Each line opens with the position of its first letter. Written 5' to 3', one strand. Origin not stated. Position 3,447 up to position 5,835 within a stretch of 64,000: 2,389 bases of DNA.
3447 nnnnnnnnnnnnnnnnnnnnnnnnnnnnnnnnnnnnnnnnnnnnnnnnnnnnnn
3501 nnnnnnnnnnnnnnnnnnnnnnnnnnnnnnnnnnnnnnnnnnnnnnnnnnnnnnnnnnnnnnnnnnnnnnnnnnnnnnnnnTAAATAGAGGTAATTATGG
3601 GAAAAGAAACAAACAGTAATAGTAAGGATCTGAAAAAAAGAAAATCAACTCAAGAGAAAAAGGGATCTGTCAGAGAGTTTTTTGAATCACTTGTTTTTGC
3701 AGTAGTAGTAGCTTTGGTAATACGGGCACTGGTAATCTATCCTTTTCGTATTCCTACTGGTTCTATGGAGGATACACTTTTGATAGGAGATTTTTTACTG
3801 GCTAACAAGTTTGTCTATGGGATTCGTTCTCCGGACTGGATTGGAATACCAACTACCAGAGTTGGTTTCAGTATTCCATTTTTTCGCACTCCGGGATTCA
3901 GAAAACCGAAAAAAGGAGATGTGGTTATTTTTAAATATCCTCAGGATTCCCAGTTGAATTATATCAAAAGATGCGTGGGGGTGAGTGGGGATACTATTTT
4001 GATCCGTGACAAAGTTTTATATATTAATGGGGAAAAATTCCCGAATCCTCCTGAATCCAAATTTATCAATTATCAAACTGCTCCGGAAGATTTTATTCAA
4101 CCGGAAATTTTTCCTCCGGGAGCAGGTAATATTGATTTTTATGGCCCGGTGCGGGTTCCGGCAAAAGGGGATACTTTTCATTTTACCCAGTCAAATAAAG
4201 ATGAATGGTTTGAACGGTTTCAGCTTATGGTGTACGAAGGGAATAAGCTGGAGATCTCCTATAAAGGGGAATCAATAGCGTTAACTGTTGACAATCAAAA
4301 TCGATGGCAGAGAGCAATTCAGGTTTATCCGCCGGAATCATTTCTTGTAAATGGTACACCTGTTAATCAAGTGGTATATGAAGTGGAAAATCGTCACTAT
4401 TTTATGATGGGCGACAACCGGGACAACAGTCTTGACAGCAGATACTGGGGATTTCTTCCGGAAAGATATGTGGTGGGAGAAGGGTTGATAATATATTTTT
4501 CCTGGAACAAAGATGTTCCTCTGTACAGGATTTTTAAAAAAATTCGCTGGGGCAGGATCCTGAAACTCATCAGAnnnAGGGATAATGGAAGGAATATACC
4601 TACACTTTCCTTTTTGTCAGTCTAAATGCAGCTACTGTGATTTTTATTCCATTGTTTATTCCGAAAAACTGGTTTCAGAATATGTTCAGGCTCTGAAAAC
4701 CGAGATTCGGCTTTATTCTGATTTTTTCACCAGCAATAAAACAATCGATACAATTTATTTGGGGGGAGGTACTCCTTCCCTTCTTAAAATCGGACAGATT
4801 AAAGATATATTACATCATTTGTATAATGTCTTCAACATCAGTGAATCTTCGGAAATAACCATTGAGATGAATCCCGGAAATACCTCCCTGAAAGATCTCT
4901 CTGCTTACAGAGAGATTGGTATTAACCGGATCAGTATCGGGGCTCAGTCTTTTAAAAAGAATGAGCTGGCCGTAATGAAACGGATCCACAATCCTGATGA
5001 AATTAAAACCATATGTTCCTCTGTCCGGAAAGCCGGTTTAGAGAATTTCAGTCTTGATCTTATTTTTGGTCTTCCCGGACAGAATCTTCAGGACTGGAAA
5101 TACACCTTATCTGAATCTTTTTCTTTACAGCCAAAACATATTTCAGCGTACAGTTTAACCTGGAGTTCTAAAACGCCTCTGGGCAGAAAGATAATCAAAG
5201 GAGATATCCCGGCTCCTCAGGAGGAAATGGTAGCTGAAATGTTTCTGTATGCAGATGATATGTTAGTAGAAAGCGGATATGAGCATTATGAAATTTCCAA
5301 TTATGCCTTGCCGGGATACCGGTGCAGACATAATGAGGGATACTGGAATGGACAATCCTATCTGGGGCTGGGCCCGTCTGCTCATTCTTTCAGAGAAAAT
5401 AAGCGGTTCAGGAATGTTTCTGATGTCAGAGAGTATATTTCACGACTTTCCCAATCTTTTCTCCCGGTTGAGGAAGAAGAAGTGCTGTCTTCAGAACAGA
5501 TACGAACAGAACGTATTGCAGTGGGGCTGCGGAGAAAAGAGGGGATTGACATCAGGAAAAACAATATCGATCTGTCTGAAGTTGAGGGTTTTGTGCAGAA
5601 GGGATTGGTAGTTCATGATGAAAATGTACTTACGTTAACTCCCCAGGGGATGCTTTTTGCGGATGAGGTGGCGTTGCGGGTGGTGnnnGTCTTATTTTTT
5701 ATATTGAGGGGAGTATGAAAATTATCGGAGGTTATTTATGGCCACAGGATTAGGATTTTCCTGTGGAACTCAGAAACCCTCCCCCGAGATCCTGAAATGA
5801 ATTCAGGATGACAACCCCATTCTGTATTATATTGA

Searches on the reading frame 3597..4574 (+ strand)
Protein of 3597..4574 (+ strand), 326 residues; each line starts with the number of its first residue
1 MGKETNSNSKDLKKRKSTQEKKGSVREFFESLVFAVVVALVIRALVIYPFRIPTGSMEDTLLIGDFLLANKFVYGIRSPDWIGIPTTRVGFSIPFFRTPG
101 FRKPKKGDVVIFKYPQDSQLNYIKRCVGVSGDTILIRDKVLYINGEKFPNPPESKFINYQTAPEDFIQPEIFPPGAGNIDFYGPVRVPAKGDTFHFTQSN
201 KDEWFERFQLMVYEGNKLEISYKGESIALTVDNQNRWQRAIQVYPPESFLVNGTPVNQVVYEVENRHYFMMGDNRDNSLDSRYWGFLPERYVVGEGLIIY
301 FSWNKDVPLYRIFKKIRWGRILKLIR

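Call 41: search_protein_families(library=pfam, proteins=[window:3597-4574:+], max_evalue=0.01)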
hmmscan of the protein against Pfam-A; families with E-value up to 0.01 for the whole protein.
window:3597-4574:+ (326 aa): 1 family
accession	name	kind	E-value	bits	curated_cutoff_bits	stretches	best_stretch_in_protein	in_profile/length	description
PF10502.14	Peptidase_S26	-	4.5e-47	160.5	22.9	1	26-300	2-167/168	Signal peptidase, peptidase S26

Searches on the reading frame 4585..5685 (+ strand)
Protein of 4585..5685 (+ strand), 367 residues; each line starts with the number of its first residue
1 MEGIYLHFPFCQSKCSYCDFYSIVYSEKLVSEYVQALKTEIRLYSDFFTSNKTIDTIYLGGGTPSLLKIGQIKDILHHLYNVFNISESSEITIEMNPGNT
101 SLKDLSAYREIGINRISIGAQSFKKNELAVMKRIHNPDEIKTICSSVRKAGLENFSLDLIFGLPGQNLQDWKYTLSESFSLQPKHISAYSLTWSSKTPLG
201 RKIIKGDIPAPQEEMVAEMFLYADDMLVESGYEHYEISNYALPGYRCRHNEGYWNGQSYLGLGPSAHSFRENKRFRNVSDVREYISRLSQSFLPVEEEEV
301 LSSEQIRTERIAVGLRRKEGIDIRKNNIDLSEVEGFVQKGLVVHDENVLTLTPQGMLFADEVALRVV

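Call 17: find_encoding_contigs(protein=window:4585-5685:+, flank=10000, max_places=10)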
Protein window:4585-5685:+ (367 aa): no gene with exactly this product is on record in the collection.

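Call 18: find_homologous_proteins(query=window:4585-5685:+, max_evalue=1e-30)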
Query window:4585-5685:+ (367 aa): 7987 proteins with E <= 1e-30 among 8000 candidates; the best 120 are listed.
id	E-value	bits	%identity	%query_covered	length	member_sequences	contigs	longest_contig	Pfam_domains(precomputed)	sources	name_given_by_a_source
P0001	1.5e-244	829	100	100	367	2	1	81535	PF04055.28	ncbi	ncbi:MAG: radical SAM family heme chaperone HemW [bacterium]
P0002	1.7e-183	628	76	100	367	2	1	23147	PF04055.28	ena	-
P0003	4.3e-183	626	75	100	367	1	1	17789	PF04055.28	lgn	-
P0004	9.6e-180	615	72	100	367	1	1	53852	PF04055.28,PF06969.23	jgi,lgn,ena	-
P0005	6.9e-179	613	73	100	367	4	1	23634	PF04055.28,PF06969.23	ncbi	-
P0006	2.8e-172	591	71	100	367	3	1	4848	PF04055.28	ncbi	ncbi:MAG: radical SAM family heme chaperone HemW [bacterium]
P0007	2.5e-162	558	66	100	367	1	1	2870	PF04055.28,PF06969.23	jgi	-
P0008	7.5e-133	461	56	100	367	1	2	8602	PF04055.28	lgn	-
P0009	2.5e-119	417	53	100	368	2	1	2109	PF04055.28,PF06969.23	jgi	-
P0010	1.6e-117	411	51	100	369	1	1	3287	PF04055.28,PF06969.23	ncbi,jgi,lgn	-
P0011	4.8e-116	406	50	100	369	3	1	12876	PF04055.28,PF06969.23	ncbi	-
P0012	8.9e-116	405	50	100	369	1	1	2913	PF04055.28,PF06969.23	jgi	-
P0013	1.8e-115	404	50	99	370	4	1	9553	PF04055.28,PF06969.23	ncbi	-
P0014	1.9e-115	404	50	99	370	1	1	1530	PF04055.28,PF06969.23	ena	-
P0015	3.9e-114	400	50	100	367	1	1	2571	PF04055.28,PF06969.23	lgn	-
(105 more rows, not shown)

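Call 20: find_encoding_contigs(protein=P0002, flank=10000, max_places=3)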
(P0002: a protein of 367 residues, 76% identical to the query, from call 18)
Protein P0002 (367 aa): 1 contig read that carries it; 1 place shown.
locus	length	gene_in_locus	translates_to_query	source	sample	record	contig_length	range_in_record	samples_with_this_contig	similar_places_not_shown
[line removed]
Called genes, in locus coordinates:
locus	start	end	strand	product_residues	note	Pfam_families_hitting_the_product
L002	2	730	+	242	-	?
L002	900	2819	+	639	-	PF02129:Peptidase_S15, PF08530:PepX_C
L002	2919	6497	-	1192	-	PF02463:SMC_N, PF13304:AAA_21 (faint), PF13476:AAA_23, PF24161:CCDC39 (faint), PF06470:SMC_hinge, PF02463:SMC_N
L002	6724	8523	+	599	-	PF00009:GTP_EFTU, PF00071:Ras (weak), PF14492:EFG_III (faint), PF03144:GTP_EFTU_D2, PF00679:EFG_C, PF06421:LepA_C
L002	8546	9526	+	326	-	PF10502:Peptidase_S26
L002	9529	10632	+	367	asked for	PF04055:Radical_SAM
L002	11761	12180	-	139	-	PF01894:YjbQ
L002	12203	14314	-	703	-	PF00912:Transgly, PF00905:Transpeptidase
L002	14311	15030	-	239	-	PF00149:Metallophos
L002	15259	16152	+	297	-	PF00288:GHMP_kinases_N, PF08544:GHMP_kinases_C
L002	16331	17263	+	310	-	PF13793:Pribosyltran_N, PF00156:Pribosyltran, PF14572:Pribosyl_synth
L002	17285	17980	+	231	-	PF01386:Ribosomal_L25p, PF14693:Ribosomal_TL5_C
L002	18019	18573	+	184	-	PF01195:Pept_tRNA_hydro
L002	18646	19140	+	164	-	PF01250:Ribosomal_S6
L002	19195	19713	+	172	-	PF00436:SSB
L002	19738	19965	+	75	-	PF01084:Ribosomal_S18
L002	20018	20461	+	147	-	PF01281:Ribosomal_L9_N, PF03948:Ribosomal_L9_C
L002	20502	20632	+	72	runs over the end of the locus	-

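Call 21: find_encoding_contigs(protein=P0003, flank=10000, max_places=3)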
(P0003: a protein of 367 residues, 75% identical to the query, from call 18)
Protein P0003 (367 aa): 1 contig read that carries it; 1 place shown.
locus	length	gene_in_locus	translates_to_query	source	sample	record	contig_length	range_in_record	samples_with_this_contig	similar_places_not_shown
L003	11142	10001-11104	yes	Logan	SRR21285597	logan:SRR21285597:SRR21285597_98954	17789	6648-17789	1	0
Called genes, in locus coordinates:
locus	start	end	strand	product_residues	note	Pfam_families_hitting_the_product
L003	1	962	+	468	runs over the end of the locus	PF12895:ANAPC3 (faint), PF00515:TPR_1 (faint), PF07719:TPR_2 (faint), PF13414:TPR_11 (weak), PF00595:PDZ (weak), PF13180:PDZ_2, PF17820:PDZ_6 (weak), PF03783:CsgG, +10 more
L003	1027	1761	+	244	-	-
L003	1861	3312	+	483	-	PF13091:PLDc_2, PF00614:PLDc (faint), PF13091:PLDc_2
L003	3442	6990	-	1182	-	PF02463:SMC_N, PF13175:AAA_15, PF13304:AAA_21 (faint), PF24161:CCDC39 (faint), PF06470:SMC_hinge, PF02463:SMC_N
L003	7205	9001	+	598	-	PF00009:GTP_EFTU, PF03144:GTP_EFTU_D2, PF14492:EFG_III (faint), PF00679:EFG_C, PF06421:LepA_C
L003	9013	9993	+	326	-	PF10502:Peptidase_S26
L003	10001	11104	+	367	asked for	PF04055:Radical_SAM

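Call 22: find_encoding_contigs(protein=P0004, flank=10000, max_places=3)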
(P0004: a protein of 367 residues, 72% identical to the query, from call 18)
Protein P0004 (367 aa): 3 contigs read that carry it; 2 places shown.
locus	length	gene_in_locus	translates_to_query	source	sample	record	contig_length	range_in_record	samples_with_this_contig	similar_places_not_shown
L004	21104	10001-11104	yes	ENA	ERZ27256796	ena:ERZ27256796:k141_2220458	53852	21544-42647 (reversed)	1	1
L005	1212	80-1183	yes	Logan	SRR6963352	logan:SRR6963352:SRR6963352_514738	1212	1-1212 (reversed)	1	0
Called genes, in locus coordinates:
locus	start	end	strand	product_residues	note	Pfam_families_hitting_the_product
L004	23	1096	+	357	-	PF21088:MS_channel_1st, PF00924:MS_channel_2nd, PF21082:MS_channel_3rd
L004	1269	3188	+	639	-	PF02129:Peptidase_S15, PF08530:PepX_C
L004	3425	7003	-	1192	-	PF02463:SMC_N, PF13175:AAA_15, PF13304:AAA_21 (faint), PF13476:AAA_23, PF24161:CCDC39 (faint), PF06470:SMC_hinge, PF02463:SMC_N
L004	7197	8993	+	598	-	PF00009:GTP_EFTU, PF03144:GTP_EFTU_D2, PF00679:EFG_C, PF06421:LepA_C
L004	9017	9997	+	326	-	PF10502:Peptidase_S26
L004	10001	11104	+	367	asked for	PF04055:Radical_SAM, PF06969:HemN_C (faint)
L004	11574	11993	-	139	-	PF01894:YjbQ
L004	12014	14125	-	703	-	PF00912:Transgly, PF00905:Transpeptidase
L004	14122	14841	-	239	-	PF00149:Metallophos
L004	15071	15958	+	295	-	PF00288:GHMP_kinases_N, PF08544:GHMP_kinases_C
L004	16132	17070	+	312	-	PF13793:Pribosyltran_N, PF00156:Pribosyltran, PF14572:Pribosyl_synth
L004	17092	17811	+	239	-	PF01386:Ribosomal_L25p, PF14693:Ribosomal_TL5_C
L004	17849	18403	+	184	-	PF01195:Pept_tRNA_hydro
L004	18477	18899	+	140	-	-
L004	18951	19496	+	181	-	PF00436:SSB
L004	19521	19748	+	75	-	PF01084:Ribosomal_S18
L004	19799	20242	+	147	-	PF01281:Ribosomal_L9_N, PF03948:Ribosomal_L9_C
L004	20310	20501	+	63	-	-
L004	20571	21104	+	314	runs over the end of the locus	PF07949:YbbR (faint)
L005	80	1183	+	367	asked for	PF04055:Radical_SAM, PF06969:HemN_C (faint)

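Call 23: find_encoding_contigs(protein=P0005, flank=10000, max_places=3)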
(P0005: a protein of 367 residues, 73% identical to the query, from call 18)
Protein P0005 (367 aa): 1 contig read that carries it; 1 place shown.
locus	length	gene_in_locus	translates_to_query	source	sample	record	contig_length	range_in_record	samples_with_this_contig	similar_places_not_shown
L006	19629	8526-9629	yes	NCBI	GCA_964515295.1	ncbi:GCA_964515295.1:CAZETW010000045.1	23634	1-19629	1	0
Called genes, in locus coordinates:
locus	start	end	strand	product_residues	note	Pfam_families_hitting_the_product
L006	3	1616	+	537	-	?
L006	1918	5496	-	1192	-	PF02463:SMC_N, PF13175:AAA_15, PF13476:AAA_23, PF24161:CCDC39 (faint), PF06470:SMC_hinge, PF02463:SMC_N, PF13304:AAA_21 (weak)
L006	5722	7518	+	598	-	PF00009:GTP_EFTU, PF03144:GTP_EFTU_D2, PF14492:EFG_III (faint), PF00679:EFG_C, PF06421:LepA_C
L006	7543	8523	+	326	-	PF10502:Peptidase_S26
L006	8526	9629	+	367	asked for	PF04055:Radical_SAM, PF06969:HemN_C (weak)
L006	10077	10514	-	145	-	PF01894:YjbQ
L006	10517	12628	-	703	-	PF00912:Transgly, PF00905:Transpeptidase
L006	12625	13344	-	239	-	PF00149:Metallophos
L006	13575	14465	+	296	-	PF00288:GHMP_kinases_N, PF08544:GHMP_kinases_C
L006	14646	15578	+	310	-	PF13793:Pribosyltran_N, PF00156:Pribosyltran, PF14572:Pribosyl_synth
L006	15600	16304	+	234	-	PF01386:Ribosomal_L25p, PF14693:Ribosomal_TL5_C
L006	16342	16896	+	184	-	PF01195:Pept_tRNA_hydro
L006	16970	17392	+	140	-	PF01250:Ribosomal_S6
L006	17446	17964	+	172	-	PF00436:SSB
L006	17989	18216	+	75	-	PF01084:Ribosomal_S18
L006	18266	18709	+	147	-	PF01281:Ribosomal_L9_N, PF03948:Ribosomal_L9_C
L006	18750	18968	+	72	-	-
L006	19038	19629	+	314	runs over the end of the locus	PF07949:YbbR (faint)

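Call 41: search_protein_families(library=pfam, proteins=[window:4585-5685:+], max_evalue=0.01)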
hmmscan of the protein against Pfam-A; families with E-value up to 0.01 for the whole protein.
window:4585-5685:+ (367 aa): 2 families
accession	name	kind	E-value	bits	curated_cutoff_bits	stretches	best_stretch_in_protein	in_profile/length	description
PF04055.27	Radical_SAM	-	2.6e-23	83.4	29.5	1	6-175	2-163/166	Radical SAM superfamily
PF06969.22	HemN_C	-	8.2e-05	23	24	1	301-358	1-67/67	HemN C-terminal domain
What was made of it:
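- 4585..5688 (+): hemW (radical-SAM heme chaperone), the last gene of the conserved SMC(-)/lepA/lepB/hemW block. Pfam Radical_SAM and HemN_C (call 41).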

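Call 76: find_encoding_contigs(protein=P0001, flank=10000, max_places=5)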
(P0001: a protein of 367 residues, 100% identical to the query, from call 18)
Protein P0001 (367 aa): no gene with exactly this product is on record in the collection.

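Call 89: list_cluster_members(proteins=[P0001, P0005, P0122])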
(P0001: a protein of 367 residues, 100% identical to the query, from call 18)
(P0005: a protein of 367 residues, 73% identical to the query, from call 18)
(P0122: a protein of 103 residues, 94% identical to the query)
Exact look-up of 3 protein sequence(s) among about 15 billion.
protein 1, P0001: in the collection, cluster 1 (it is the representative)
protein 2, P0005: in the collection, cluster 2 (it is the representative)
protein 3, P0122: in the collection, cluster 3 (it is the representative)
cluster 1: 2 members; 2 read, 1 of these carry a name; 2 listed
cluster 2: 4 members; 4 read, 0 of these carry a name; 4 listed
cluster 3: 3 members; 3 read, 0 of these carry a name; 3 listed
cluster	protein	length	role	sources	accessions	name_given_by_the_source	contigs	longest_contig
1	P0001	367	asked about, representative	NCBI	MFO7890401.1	MAG: radical SAM family heme chaperone HemW [bacterium]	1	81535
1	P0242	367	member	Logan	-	-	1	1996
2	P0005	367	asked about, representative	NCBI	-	-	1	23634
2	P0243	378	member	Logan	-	-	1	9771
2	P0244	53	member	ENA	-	-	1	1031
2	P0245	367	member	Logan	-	-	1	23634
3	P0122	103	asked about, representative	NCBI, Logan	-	-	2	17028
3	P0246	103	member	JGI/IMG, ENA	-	-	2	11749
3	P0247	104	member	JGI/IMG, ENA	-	-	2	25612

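Call 91: find_encoding_contigs(protein=P0242, flank=5000, max_places=5)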
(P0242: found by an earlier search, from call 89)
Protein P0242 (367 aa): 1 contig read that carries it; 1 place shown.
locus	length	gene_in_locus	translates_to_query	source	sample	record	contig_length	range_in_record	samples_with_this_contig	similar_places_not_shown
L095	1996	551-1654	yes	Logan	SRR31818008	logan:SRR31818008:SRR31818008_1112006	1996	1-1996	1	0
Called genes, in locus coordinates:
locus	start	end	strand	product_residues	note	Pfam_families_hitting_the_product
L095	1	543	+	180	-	?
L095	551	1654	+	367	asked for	PF04055:Radical_SAM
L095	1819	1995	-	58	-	?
